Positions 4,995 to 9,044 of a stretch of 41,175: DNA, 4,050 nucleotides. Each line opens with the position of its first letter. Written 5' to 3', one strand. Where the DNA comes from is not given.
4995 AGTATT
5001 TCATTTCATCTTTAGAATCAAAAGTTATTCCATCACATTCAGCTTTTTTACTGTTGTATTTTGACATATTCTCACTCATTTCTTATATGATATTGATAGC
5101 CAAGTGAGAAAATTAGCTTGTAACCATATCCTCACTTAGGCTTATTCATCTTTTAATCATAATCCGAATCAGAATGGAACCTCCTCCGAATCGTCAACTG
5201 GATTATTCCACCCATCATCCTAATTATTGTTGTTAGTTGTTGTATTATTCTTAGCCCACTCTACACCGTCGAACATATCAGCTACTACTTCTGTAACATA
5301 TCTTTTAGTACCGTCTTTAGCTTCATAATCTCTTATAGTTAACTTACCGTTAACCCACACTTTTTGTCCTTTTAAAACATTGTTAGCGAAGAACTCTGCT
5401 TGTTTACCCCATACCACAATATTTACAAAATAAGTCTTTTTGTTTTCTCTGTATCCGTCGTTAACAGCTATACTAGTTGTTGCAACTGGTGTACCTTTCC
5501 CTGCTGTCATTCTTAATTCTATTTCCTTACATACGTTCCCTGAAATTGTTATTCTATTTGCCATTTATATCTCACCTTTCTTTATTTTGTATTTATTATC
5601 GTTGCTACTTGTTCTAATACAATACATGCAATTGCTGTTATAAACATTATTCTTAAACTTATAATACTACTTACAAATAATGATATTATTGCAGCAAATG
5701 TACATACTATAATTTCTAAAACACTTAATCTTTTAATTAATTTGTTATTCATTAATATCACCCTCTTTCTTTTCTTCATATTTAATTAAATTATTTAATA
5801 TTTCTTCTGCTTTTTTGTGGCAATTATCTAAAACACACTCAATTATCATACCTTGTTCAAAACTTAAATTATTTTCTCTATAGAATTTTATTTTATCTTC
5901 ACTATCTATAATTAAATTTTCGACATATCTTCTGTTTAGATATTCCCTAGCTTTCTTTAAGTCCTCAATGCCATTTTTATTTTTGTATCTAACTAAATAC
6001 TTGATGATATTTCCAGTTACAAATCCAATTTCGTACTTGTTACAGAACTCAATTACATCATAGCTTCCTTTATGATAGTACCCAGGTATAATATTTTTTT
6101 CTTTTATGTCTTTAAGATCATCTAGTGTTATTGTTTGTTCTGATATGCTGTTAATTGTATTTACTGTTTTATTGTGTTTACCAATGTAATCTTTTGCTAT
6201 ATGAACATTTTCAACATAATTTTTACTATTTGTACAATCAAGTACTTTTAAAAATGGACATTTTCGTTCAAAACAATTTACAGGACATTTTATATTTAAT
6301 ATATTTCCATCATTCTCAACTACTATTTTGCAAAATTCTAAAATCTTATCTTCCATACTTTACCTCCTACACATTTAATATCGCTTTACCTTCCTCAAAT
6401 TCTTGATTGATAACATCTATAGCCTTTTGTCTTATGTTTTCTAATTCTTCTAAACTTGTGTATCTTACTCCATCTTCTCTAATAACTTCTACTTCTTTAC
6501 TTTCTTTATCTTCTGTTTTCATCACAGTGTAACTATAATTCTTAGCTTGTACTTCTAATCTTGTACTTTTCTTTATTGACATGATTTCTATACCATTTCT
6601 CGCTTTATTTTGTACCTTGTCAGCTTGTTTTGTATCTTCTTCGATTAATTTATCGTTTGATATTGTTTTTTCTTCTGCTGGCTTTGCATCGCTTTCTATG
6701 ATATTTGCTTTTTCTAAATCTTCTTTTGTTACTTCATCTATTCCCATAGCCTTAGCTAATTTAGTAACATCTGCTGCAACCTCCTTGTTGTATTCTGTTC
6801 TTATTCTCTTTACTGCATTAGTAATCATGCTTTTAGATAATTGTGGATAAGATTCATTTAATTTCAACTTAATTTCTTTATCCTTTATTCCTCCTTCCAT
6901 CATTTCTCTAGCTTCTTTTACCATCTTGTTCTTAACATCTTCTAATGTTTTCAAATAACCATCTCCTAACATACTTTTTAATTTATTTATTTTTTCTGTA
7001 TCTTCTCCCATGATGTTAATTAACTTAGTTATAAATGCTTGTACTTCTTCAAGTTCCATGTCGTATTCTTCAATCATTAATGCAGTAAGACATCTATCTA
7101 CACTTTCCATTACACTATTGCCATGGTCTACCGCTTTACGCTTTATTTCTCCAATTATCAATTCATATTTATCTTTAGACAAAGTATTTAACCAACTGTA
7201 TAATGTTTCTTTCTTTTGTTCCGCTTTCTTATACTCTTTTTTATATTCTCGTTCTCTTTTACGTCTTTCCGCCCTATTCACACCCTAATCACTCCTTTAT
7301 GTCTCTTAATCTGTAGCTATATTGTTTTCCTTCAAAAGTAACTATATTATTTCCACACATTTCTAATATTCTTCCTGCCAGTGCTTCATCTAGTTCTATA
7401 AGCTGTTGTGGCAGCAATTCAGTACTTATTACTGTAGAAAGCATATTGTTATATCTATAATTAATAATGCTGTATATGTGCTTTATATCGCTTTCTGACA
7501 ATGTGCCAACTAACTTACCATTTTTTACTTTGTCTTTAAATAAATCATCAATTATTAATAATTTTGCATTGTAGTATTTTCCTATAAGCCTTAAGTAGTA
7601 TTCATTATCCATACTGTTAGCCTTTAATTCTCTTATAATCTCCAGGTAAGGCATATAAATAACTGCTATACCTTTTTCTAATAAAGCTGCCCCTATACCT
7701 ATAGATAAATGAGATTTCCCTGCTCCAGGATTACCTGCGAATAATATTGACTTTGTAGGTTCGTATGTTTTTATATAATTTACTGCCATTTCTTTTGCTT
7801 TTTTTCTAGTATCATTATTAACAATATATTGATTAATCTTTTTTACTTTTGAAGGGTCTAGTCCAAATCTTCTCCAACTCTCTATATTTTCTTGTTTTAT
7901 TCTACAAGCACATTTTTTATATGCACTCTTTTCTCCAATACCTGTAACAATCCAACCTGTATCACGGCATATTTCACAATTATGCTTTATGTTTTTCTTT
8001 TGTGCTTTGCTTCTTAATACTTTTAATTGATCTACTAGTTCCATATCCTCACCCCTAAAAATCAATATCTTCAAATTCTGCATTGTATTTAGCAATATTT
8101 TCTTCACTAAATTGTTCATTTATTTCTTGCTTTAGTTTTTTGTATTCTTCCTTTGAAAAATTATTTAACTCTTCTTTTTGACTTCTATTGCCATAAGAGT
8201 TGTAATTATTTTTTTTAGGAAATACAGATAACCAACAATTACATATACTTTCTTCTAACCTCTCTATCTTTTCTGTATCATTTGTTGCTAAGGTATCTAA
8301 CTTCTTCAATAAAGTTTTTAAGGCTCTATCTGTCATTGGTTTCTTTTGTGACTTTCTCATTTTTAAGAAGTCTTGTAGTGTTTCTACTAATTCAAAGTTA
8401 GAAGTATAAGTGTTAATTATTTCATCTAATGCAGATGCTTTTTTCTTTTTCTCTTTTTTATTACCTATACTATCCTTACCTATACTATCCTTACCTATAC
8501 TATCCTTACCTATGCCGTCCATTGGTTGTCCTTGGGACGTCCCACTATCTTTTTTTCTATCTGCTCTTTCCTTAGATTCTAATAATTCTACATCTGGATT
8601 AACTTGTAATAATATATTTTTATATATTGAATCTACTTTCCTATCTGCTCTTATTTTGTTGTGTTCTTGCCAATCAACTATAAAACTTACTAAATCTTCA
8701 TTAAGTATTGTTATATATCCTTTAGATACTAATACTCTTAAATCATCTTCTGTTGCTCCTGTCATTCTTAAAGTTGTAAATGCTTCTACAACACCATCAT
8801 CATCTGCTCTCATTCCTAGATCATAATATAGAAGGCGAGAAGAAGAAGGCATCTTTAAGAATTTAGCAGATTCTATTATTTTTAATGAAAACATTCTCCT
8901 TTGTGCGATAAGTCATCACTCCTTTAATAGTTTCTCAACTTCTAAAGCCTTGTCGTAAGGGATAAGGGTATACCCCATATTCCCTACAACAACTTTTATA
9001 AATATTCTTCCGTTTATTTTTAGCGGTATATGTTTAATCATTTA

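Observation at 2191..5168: Six copies of a mosaic stop-to-SD intercistronic element in the early operon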

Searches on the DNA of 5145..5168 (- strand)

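Call 52: build_rna_model(alignment_id=A2, structure=none)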
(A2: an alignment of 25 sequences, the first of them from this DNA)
Model R1 built from alignment A2 (25 sequences, 24 columns); structure: none (sequence only).
model positions 24; base pairs 0; branch points 0; effective number of sequences 25; information 1.28 bits per position. No base pairs: searches with it score sequence only.

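Call 53: search_with_rna_model(model_id=R1, source=window, filters=off, max_evalue=10)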
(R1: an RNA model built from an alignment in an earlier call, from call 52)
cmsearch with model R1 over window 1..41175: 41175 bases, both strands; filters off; matches with E-value up to 10: 55.
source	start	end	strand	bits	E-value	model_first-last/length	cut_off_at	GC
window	2477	2500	-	25.1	1e-06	1-24/24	-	0.21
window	3498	3521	-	23.8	2.7e-06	1-24/24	-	0.25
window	4088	4111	-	22.6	6.9e-06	1-24/24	-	0.25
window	5145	5168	-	22.5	7e-06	1-24/24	-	0.25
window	2198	2221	-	18.6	0.00013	1-24/24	-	0.29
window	2671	2685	-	12.5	0.012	6-20/24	-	0.2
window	2892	2911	-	12.4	0.013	5-24/24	-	0.15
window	1753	1769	-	7.2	0.61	8-24/24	-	0.18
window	35009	35024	+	6.9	0.73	6-21/24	-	0.06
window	14484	14495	+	6.8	0.79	13-24/24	-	0.25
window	5728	5744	-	6.8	0.82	5-21/24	-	0.12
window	1635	1650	-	6.7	0.86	3-18/24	-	0.19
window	32330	32341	-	6.5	1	13-24/24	-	0.17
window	12713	12724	+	6.5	1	5-16/24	-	0.25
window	3696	3707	-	6.3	1.1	6-17/24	-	0.08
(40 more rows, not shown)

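Call 55: search_with_rna_model(model_id=R1, sources=[L001, L003, L004, L005, L006, L007, L008, L009, L010, L014], filters=off, max_evalue=0.1)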
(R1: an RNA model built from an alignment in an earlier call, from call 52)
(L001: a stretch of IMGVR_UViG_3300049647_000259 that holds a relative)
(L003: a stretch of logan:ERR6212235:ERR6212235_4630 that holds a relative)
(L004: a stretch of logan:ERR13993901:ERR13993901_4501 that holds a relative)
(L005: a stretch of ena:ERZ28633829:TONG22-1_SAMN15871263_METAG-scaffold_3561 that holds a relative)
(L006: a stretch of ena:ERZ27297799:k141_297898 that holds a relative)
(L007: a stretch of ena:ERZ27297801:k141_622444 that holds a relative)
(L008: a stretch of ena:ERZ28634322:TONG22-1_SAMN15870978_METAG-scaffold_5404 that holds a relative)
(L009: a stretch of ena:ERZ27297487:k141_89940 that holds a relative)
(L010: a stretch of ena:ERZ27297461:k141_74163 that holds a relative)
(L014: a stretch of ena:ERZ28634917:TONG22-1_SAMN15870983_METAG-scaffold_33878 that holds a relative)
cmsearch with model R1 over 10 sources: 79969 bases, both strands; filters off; matches with E-value up to 0.1: 31.
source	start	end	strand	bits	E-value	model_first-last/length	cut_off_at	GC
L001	7025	7048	+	25.9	1.1e-06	1-24/24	-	0.25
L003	3375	3398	+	24.5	3.1e-06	1-24/24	-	0.25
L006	436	457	+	23.5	6.5e-06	3-24/24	-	0.32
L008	2537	2560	+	23.5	6.6e-06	1-24/24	-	0.29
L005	3760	3783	+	23.4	7.1e-06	1-24/24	-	0.29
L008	1146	1169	+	22.8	1.1e-05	1-24/24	-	0.21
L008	3049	3072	+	22.8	1.1e-05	1-24/24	-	0.21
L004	3802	3825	+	22.8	1.2e-05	1-24/24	-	0.21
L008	634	657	+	22.6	1.3e-05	1-24/24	-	0.25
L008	4440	4463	+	22.4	1.5e-05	1-24/24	-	0.29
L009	1210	1233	+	22.4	1.5e-05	1-24/24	-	0.29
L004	3295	3318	+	22.4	1.5e-05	1-24/24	-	0.25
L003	3863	3885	+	22.2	1.8e-05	2-24/24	-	0.26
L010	1617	1640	+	22.2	1.8e-05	1-24/24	-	0.17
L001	7983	8005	+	21.7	2.6e-05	2-24/24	-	0.26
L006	86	109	+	21.5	2.9e-05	1-24/24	-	0.21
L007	402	425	+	21.5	2.9e-05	1-24/24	-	0.21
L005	4205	4228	+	21.5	2.9e-05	1-24/24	-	0.21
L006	879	902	+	21.5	2.9e-05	1-24/24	-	0.21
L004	4758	4781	+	20.9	4.5e-05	1-24/24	-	0.33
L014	37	60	+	20.7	5.3e-05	1-24/24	-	0.25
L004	4989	5011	+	18.7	0.00024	2-24/24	-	0.3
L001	8233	8255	+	18.1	0.00036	2-24/24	-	0.26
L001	5056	5077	+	17.9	0.00041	2-23/24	-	0.27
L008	4688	4711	+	16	0.0018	1-24/24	-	0.21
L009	1458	1481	+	16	0.0018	1-24/24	-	0.21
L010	1999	2022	+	16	0.0018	1-24/24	-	0.21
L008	854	869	+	14.5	0.0052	9-24/24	-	0.19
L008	2757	2772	+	14.5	0.0052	9-24/24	-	0.19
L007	36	51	+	13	0.016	9-24/24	-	0.19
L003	3637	3655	+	11.4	0.053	6-24/24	-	0.21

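Call 56: search_with_rna_model(model_id=R1, sources=[L002, L016, L017, L018, L019, L020, L021, L022, L023, L024, L025, L026, L027, L028, L029, L030, L031, L032, L033, L034, L035, L036, L037, L038, L039, L040, L041, L042, L043, L044, L045, L046, L047, L048, L049, L050, L051, L052, L053, L054, L055, L056, L057, L058, L059, L060, L061, L062, L063, L064], filters=default, max_evalue=1)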
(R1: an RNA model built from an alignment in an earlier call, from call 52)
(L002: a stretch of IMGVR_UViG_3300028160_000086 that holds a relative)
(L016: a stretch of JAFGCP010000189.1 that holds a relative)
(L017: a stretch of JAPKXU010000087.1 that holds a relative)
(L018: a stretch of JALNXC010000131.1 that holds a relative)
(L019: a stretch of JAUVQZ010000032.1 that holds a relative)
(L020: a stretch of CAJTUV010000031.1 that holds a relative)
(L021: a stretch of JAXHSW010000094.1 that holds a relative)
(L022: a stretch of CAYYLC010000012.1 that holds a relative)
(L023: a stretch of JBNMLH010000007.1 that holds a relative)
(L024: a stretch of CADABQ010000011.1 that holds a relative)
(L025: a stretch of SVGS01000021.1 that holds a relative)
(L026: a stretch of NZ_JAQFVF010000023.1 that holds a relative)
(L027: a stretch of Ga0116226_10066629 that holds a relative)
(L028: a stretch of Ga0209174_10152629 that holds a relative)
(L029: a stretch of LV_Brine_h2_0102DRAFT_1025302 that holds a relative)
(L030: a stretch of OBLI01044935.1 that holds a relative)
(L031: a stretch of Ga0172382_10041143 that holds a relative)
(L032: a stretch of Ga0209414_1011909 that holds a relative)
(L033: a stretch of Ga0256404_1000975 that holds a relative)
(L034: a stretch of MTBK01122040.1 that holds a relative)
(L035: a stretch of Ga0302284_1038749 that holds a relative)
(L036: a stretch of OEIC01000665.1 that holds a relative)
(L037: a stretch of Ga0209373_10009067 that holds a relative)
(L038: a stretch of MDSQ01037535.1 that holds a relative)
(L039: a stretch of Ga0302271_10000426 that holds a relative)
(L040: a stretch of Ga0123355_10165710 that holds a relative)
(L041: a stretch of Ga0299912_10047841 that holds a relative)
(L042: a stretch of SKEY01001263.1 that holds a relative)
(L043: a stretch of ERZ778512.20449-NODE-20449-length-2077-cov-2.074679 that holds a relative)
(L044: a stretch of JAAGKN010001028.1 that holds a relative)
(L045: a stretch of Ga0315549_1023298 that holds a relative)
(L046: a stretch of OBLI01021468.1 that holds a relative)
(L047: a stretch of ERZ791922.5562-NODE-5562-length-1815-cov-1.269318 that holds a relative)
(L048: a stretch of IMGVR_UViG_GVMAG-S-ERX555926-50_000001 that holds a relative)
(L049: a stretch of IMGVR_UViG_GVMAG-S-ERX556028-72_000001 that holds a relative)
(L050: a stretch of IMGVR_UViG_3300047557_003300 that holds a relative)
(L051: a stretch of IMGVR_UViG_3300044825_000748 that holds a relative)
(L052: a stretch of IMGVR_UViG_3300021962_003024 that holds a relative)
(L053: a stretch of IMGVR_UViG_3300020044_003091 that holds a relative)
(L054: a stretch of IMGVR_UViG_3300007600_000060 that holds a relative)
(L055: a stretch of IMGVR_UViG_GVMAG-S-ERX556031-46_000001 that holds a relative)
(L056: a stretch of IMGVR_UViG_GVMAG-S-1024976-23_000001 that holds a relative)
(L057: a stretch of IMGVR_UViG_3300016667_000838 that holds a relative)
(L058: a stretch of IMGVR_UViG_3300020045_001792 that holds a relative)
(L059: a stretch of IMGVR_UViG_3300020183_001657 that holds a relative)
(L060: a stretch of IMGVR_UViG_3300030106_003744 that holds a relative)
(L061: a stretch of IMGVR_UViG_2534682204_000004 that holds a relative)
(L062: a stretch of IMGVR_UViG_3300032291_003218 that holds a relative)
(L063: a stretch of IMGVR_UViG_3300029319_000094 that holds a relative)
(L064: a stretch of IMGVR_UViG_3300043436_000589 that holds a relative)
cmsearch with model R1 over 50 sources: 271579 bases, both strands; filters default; matches with E-value up to 1: 57.
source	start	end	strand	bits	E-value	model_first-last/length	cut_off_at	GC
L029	861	878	-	18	0.0013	7-24/24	-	0.17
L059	4249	4270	-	17.9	0.0014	3-24/24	-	0.23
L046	1770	1791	+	17.8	0.0015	3-24/24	-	0.18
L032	463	480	+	17.6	0.0018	7-24/24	-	0.17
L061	1145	1167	+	17.5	0.0019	2-24/24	-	0.26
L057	1125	1146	-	17.1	0.0026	3-24/24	-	0.18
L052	823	843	-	16.9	0.0031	4-24/24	-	0.29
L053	2977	2997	+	16.9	0.0031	4-24/24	-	0.29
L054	1296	1316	+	16.9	0.0031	4-24/24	-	0.29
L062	3828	3848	-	16.9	0.0031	4-24/24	-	0.29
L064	11715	11735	-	16.9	0.0031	4-24/24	-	0.29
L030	528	547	+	16.7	0.0033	5-24/24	-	0.2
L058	7351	7370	-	16.6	0.0036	5-24/24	-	0.3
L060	7891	7910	-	16.1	0.0056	5-24/24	-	0.2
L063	1326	1345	+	16.1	0.0056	5-24/24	-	0.2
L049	4389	4408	-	15.9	0.0064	5-24/24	-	0.2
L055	763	782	+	15.9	0.0064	5-24/24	-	0.2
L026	5610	5627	-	15.9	0.0065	7-24/24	-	0.11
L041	2080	2098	+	15.5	0.0081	6-24/24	-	0.11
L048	3479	3498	+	15.4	0.0091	5-24/24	-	0.2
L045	476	492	+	14.8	0.014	8-24/24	-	0.24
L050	4338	4357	+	14.4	0.019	5-24/24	-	0.15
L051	5460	5479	-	14.4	0.019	5-24/24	-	0.15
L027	1230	1245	+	14.3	0.021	9-24/24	-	0.19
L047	951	967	-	14.2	0.023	8-24/24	-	0.12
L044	416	431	+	14.1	0.024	9-24/24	-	0.19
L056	2872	2891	+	13.8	0.029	5-24/24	-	0.2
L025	5228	5243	-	13.8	0.029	9-24/24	-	0.19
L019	3598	3613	+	13.7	0.031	9-24/24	-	0.19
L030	985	1002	+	13.7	0.032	1-18/24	-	0.17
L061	1373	1395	+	13.6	0.034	2-24/24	-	0.3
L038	3149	3165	-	13.5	0.036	8-24/24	-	0.12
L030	1232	1247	+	13.5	0.036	9-24/24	-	0.25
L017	1447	1463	+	13.3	0.043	8-24/24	-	0.12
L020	114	130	+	12.8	0.06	8-24/24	-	0.12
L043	1245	1261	+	12.8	0.06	8-24/24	-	0.12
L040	1516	1534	-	12.8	0.062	6-24/24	-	0.21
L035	376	391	+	12.4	0.083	9-24/24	-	0.19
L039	753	768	-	12.4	0.083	9-24/24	-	0.19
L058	1561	1577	+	12.3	0.092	5-21/24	-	0.12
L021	5258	5274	+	12.1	0.11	8-24/24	-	0.12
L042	223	241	-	12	0.11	6-24/24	-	0.11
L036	1125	1140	-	11.3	0.19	9-24/24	-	0.19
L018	352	367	-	10.9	0.26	9-24/24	-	0.12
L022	917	932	-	10.9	0.26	9-24/24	-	0.12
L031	352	367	-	10.9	0.26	9-24/24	-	0.12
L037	122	137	+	10.9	0.26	9-24/24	-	0.12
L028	833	848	+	10.5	0.33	9-24/24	-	0.12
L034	3387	3402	-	10.5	0.33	9-24/24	-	0.12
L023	754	772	+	10.5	0.35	6-24/24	-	0.16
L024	7375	7393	-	10.3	0.4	6-24/24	-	0.16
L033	1064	1082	+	10.3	0.4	6-24/24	-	0.16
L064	8006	8021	-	10.2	0.41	7-22/24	-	0.25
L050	4672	4688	+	9.9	0.51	6-22/24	-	0.06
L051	5129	5145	-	9.9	0.51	6-22/24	-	0.06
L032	1654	1669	+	9.9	0.54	3-18/24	-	0.19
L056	962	982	+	9.4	0.77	10-24/24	-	0.19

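Call 58: search_with_rna_model(model_id=R1, sources=[L020, L023, L024, L025, L029, L030, L032, L046, L061, L057, L050, L041, L026], filters=off, max_evalue=2)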
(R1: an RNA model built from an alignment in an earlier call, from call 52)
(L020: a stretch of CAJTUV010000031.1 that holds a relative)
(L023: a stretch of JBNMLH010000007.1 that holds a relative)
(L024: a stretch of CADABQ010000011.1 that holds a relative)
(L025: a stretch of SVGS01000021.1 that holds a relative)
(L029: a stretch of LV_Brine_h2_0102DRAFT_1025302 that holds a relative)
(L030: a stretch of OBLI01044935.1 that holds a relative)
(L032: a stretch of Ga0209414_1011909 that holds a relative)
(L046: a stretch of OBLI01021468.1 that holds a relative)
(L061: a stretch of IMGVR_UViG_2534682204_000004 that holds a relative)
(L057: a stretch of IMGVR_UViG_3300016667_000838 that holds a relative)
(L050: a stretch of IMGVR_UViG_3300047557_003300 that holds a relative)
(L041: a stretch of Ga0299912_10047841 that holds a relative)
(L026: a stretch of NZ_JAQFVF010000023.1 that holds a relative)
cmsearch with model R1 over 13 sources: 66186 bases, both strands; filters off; matches with E-value up to 2: 24.
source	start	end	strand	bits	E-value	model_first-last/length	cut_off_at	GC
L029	861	878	-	17.9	0.00034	7-24/24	-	0.17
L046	1770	1791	+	17.8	0.00036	3-24/24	-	0.18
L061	1145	1167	+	17.6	0.00043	2-24/24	-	0.26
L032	463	480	+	17.5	0.00048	7-24/24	-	0.17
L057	1125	1146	-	17.2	0.0006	3-24/24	-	0.18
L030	528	547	+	16.9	0.00074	5-24/24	-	0.2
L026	5610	5627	-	15.9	0.0016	7-24/24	-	0.11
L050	4338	4357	+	15.7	0.0017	5-24/24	-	0.15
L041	2080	2098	+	15.6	0.002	6-24/24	-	0.11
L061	1373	1395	+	13.7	0.0079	2-24/24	-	0.3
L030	1232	1247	+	13.5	0.0088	9-24/24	-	0.25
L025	5228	5243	-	13.1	0.012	9-24/24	-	0.19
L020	114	130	+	12.8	0.015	8-24/24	-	0.12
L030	985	1002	+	12.2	0.024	1-18/24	-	0.17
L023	754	772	+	10.3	0.096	6-24/24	-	0.16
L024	7375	7393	-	10.3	0.097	6-24/24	-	0.16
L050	4672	4688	+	10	0.12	6-22/24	-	0.06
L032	1654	1669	+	9.9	0.13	3-18/24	-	0.19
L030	1218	1231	+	8.8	0.3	5-18/24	-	0.14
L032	703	715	-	7.6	0.72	5-17/24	-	0.08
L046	1490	1502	+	7.4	0.83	9-21/24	-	0.15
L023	7909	7922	+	6.4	1.8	2-15/24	-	0.29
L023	1911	1921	+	6.3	1.8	8-18/24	-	0.09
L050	2260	2271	-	6.2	2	4-15/24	-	0.17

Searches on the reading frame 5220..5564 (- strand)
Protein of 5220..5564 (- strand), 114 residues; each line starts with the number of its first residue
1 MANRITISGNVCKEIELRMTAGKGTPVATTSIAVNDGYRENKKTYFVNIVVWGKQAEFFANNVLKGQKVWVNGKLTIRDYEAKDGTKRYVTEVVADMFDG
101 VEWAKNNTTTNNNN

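Call 6: search_protein_families(library=phrogs, proteins=[window:5220-5564:-], max_evalue=0.01)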
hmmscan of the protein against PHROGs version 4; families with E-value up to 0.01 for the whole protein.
window:5220-5564:- (114 aa): 3 families
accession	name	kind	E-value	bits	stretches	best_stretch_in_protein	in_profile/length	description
phrog_44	-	DNA, RNA and nucleotide metabolism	4.7e-35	122.6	1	1-113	86-202/271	single strand DNA binding protein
phrog_25370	-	unknown function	6.7e-09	36.3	1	1-40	1-39/48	-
phrog_27667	-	DNA, RNA and nucleotide metabolism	2.9e-06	28.4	1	71-110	4-43/61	single strand DNA binding protein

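Call 7: search_protein_families(library=pfam, proteins=[window:5220-5564:-], max_evalue=0.01)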
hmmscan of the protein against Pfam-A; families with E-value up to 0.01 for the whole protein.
window:5220-5564:- (114 aa): 2 families
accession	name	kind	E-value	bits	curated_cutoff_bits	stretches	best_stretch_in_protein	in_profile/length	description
PF00436.31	SSB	-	1.3e-25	89.9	26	1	3-98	2-101/104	Single-strand binding protein family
PF01336.31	tRNA_anti-codon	-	0.0032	17.8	27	1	44-80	26-62/75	OB-fold nucleic acid binding domain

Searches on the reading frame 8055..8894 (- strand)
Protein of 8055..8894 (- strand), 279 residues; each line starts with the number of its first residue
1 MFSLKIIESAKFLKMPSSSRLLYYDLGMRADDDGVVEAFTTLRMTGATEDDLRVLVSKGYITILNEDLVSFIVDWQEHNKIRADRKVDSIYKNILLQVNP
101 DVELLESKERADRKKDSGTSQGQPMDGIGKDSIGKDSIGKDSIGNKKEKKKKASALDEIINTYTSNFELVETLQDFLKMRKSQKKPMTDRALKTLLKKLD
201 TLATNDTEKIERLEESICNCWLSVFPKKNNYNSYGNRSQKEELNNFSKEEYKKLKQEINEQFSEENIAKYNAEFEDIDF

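Call 48: search_protein_families(library=pfam, proteins=[window:8055-8894:-], max_evalue=0.001)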
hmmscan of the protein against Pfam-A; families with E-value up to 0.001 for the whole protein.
window:8055-8894:- (279 aa): 0 families

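Call 68: search_protein_families(library=phrogs, proteins=[window:8055-8894:-], max_evalue=0.001)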
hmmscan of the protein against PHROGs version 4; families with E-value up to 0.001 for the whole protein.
window:8055-8894:- (279 aa): 4 families
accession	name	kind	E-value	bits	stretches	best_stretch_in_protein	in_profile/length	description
phrog_5708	-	DNA, RNA and nucleotide metabolism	2.2e-50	173.1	1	1-259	6-259/263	DnaD-like helicase loader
phrog_8489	-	DNA, RNA and nucleotide metabolism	4.2e-43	149.5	1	1-275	6-275/296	DnaD-like helicase loader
phrog_1163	-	unknown function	3e-19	70.8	1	1-165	13-184/273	-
phrog_678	-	DNA, RNA and nucleotide metabolism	4.3e-13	50.5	1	81-257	127-315/346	replication initiation O-like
